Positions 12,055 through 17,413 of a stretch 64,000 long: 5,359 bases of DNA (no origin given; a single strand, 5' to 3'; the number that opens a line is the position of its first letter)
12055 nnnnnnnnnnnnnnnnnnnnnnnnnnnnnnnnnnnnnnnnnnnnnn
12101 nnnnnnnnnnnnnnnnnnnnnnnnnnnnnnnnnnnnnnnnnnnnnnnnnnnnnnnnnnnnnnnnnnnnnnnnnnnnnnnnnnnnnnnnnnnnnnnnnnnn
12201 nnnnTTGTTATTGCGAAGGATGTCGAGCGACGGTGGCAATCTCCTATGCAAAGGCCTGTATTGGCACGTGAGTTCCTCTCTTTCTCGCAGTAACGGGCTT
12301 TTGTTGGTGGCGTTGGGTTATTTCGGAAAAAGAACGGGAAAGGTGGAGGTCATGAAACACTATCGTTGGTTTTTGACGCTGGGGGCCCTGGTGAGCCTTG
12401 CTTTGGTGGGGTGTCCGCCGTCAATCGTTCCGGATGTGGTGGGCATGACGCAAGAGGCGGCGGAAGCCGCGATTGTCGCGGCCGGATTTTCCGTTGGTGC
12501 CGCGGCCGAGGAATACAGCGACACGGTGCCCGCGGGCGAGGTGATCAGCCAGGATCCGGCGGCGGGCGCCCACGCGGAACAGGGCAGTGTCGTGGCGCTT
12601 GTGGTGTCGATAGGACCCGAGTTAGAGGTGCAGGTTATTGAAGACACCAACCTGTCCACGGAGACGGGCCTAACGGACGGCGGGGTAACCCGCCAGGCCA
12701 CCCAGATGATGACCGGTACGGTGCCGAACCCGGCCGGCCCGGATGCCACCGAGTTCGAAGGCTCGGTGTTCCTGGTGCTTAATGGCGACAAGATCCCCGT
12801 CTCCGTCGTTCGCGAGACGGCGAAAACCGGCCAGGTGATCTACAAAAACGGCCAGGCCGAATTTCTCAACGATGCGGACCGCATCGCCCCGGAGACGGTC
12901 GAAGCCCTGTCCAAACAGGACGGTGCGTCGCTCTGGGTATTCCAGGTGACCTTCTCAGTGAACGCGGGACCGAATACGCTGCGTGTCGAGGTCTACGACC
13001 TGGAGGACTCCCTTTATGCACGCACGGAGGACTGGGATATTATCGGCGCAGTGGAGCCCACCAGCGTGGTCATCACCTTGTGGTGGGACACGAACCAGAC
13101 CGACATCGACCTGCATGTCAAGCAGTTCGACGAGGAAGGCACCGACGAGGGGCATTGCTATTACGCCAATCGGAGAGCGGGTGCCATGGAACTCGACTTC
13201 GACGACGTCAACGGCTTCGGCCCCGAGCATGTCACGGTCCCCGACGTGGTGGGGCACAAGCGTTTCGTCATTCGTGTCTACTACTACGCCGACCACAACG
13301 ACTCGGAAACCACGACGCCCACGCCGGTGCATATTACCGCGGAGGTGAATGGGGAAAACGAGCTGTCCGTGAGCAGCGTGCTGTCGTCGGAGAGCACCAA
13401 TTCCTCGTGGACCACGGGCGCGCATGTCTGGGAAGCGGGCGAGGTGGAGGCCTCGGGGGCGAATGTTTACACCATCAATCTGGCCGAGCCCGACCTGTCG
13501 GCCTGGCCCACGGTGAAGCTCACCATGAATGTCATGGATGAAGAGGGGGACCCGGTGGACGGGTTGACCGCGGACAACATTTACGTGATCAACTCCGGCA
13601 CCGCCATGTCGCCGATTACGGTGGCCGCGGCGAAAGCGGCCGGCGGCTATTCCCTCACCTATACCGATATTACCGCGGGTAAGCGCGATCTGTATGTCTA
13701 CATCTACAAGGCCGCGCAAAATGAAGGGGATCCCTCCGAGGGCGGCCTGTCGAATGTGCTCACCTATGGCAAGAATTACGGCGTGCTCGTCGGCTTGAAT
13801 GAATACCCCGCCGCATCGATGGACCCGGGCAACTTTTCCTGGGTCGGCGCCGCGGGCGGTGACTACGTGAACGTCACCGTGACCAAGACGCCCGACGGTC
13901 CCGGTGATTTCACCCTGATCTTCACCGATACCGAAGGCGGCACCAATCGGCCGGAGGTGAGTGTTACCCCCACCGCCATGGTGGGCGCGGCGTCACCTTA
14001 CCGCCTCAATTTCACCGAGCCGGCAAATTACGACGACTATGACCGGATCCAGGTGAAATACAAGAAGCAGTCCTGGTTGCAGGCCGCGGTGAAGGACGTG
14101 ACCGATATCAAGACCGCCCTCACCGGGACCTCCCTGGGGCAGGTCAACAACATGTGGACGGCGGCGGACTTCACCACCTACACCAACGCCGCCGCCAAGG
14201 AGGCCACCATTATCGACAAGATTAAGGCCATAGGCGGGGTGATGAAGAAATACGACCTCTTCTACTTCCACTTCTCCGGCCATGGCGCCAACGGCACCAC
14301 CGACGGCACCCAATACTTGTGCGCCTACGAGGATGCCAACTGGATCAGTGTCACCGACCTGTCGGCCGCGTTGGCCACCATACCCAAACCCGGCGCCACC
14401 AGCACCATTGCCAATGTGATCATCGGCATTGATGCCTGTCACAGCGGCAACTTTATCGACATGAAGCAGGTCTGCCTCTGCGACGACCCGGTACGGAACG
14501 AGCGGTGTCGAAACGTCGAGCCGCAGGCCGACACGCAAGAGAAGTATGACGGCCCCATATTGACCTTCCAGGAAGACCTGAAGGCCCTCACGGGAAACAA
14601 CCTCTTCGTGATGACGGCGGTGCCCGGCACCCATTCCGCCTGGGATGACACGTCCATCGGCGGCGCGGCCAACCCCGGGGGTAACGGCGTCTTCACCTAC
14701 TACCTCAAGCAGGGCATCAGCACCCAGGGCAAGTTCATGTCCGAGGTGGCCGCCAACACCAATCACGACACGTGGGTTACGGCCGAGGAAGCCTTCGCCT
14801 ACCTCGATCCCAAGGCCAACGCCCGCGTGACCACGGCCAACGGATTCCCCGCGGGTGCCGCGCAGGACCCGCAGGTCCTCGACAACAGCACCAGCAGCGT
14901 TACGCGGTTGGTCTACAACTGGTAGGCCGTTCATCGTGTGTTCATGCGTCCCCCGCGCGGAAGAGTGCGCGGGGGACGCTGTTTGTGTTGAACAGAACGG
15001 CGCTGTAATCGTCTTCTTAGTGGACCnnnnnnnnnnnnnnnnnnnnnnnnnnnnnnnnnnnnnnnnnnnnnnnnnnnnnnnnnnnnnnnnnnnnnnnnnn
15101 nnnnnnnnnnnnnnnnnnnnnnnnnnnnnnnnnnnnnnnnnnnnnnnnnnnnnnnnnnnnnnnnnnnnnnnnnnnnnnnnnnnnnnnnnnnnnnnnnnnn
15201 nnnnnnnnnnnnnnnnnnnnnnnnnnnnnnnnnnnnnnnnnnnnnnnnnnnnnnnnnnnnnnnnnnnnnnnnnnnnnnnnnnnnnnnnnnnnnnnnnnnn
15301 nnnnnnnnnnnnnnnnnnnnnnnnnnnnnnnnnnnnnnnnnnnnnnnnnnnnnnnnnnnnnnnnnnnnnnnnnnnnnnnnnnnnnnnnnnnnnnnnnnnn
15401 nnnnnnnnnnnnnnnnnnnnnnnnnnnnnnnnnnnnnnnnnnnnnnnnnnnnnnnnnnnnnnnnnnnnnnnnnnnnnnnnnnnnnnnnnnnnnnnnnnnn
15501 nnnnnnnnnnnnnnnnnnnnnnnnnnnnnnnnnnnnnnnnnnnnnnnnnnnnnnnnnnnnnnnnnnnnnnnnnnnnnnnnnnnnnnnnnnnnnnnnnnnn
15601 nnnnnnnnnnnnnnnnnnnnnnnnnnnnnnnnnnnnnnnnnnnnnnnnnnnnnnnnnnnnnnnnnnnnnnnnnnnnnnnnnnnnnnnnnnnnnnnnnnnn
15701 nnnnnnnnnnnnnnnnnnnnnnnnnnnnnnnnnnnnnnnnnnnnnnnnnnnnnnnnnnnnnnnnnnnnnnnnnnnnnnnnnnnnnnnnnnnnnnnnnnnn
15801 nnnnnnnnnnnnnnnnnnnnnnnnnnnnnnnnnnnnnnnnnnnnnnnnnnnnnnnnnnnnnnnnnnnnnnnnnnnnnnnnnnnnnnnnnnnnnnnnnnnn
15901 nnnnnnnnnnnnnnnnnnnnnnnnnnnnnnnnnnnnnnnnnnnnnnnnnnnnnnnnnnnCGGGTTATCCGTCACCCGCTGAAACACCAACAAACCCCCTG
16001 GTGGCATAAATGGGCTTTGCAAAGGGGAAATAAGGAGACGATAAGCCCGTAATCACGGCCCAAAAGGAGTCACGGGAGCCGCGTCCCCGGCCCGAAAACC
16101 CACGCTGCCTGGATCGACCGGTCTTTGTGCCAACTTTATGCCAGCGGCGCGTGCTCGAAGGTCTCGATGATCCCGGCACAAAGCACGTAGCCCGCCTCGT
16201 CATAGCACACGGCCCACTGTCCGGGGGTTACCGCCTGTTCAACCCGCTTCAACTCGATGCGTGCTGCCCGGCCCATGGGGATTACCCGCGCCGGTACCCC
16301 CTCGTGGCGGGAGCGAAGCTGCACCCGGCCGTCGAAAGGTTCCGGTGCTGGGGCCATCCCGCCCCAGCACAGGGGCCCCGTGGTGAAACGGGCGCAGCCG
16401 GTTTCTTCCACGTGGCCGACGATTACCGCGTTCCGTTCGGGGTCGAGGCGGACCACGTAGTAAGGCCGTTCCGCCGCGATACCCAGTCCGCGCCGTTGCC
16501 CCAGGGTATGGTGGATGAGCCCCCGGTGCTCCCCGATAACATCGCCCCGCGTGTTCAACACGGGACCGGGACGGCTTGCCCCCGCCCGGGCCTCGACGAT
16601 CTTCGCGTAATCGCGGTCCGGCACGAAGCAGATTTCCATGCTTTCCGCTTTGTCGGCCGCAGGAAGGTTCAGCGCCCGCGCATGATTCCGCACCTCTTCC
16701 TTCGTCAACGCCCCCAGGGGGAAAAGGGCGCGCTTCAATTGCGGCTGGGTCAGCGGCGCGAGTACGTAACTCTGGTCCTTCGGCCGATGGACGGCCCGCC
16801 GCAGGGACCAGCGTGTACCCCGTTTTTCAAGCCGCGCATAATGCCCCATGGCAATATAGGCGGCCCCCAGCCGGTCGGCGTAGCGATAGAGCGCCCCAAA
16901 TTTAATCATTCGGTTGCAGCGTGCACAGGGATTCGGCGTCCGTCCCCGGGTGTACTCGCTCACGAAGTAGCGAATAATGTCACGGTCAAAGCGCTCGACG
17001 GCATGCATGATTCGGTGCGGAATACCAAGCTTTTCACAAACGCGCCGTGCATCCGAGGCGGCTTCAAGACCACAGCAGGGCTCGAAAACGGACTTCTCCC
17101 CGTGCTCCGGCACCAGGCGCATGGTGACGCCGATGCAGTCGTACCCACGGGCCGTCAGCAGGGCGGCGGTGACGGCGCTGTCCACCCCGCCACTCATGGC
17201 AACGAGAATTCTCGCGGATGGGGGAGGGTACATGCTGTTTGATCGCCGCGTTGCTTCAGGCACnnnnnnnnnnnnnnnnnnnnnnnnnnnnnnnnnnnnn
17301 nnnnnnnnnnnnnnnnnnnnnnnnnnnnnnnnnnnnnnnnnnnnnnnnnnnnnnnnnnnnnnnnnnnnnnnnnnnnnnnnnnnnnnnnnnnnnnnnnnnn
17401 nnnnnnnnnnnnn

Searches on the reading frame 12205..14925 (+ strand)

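Call 54: search_protein_families(library=pfam, proteins=[window:12205-14925:+], max_evalue=0.001)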
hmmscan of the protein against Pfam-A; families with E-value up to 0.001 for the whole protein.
window:12205-14925:+ (906 aa): 2 families
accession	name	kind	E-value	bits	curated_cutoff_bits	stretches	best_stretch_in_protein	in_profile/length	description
PF03793.24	PASTA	-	2.4e-17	63.1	23.2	1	74-135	2-63/64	PASTA domain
PF00656.27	Peptidase_C14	-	3.4e-09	37.2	21.4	1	618-843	11-196/233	Caspase domain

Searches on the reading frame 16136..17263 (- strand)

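Call 56: search_protein_families(library=pfam, proteins=[window:16136-17263:-], max_evalue=0.001)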
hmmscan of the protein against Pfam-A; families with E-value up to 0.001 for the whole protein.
window:16136-17263:- (375 aa): 4 families
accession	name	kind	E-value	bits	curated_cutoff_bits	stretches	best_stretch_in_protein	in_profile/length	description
PF03054.22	tRNA_Me_trans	-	3.2e-69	233.1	20.6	1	18-215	2-201/202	tRNA methyl transferase HUP domain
PF20259.3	tRNA_Me_trans_M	-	2.3e-18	65.9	27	1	229-284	9-66/66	tRNA methyl transferase PRC-barrel domain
PF20258.4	tRNA_Me_trans_C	-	1e-07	32.6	20.6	1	297-366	8-77/77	Aminomethyltransferase beta-barrel domain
PF02540.23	NAD_synthase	-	0.00022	20.9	21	0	18-133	20-121/242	NAD synthase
